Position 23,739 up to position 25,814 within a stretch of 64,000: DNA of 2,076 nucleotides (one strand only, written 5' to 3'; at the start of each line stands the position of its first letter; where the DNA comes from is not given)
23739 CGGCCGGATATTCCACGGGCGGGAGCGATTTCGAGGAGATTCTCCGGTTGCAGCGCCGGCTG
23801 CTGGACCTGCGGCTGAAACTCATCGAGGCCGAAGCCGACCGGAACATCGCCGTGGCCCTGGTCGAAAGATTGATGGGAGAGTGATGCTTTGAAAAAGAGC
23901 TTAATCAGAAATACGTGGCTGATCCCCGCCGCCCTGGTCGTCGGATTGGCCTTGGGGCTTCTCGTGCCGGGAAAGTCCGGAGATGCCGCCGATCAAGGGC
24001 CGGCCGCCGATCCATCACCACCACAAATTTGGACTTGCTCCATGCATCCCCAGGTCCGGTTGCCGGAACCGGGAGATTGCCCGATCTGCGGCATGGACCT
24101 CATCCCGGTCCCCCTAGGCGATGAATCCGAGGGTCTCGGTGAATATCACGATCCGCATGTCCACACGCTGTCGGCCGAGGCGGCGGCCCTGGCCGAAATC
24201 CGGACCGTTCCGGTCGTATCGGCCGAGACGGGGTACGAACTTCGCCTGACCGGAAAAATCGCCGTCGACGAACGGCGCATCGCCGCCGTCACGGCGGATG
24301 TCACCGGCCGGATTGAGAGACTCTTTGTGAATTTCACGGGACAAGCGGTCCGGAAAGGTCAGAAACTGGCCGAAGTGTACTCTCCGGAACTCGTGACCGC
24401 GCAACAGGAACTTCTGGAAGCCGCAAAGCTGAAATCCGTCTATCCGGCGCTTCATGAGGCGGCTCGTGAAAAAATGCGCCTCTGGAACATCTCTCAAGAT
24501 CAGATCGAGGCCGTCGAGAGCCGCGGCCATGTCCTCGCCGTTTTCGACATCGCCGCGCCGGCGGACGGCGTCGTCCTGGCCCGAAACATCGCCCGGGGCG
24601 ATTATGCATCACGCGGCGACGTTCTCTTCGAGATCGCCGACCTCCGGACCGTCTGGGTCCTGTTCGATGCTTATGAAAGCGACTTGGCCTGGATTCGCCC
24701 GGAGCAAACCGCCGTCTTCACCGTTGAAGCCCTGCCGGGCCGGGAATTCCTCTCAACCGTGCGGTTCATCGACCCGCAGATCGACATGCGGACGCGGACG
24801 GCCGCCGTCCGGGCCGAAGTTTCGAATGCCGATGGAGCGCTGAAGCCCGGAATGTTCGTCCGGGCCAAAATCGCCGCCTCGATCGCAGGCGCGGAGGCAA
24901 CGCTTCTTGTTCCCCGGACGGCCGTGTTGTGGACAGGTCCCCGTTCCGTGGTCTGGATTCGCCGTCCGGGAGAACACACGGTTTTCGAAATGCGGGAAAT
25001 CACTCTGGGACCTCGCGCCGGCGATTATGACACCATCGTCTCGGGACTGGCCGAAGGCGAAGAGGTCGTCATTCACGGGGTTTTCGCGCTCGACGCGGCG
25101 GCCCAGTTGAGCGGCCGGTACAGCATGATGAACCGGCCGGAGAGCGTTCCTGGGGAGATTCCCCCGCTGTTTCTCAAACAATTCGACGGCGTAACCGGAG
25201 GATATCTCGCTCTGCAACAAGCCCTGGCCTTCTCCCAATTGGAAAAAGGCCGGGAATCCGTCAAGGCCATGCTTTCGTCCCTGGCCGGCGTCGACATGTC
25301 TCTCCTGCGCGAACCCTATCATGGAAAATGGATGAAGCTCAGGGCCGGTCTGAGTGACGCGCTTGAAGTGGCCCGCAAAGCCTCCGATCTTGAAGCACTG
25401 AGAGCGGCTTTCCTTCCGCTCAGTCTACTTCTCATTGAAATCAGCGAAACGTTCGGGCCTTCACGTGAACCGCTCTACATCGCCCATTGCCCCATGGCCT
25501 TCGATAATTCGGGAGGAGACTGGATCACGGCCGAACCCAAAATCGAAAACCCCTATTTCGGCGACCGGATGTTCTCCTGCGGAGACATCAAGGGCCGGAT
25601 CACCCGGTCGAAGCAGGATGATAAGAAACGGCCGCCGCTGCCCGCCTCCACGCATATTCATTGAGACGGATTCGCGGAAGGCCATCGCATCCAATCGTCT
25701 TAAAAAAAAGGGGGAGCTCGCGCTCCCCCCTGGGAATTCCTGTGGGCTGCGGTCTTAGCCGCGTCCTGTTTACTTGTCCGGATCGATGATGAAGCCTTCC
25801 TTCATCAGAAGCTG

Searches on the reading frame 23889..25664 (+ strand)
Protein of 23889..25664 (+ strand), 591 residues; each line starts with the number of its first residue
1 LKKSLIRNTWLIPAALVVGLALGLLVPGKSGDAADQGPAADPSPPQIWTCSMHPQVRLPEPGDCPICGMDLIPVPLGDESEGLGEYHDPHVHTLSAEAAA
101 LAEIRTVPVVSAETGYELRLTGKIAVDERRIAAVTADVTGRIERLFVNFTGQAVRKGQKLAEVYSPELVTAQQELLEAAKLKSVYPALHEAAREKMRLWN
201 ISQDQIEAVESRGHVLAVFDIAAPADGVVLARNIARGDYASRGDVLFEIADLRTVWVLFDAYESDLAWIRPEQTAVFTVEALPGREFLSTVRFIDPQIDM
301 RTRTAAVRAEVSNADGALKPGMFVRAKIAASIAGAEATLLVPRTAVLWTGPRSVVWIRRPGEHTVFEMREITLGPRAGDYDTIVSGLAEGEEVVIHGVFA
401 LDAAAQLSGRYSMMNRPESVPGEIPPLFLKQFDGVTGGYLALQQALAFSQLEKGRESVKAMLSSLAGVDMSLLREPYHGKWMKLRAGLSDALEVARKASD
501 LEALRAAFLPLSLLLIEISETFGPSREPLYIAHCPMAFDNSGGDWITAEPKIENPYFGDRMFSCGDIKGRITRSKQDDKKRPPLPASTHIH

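Call 7: search_protein_families(library=pfam, proteins=[window:23889-25664:+], max_evalue=0.001)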
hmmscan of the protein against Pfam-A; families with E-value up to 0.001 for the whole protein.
window:23889-25664:+ (591 aa): 6 families
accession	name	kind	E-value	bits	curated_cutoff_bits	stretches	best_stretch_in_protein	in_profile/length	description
PF16576.10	HlyD_D23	-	1.1e-73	247.5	30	1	117-324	5-214/214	Barrel-sandwich domain of CusB or HlyD membrane-fusion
PF13437.12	HlyD_3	-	6.1e-20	72.4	22.2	1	221-321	2-106/106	HlyD family secretion protein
PF19335.5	HMBD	-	7.9e-13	48.5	23.6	1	48-74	2-28/28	Heavy metal binding domain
PF11827.13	DUF3347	-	3.5e-12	47.4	25.5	1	436-526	2-92/93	Protein of unknown function (DUF3347)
PF13533.13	Biotin_lipoyl_2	-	1e-07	32.1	29.8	1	221-249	3-31/32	Biotin-lipoyl like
PF16572.11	HlyD_D4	-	1.8e-07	31.3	26.4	1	160-214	1-54/55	Long alpha hairpin domain of cation efflux system protein, CusB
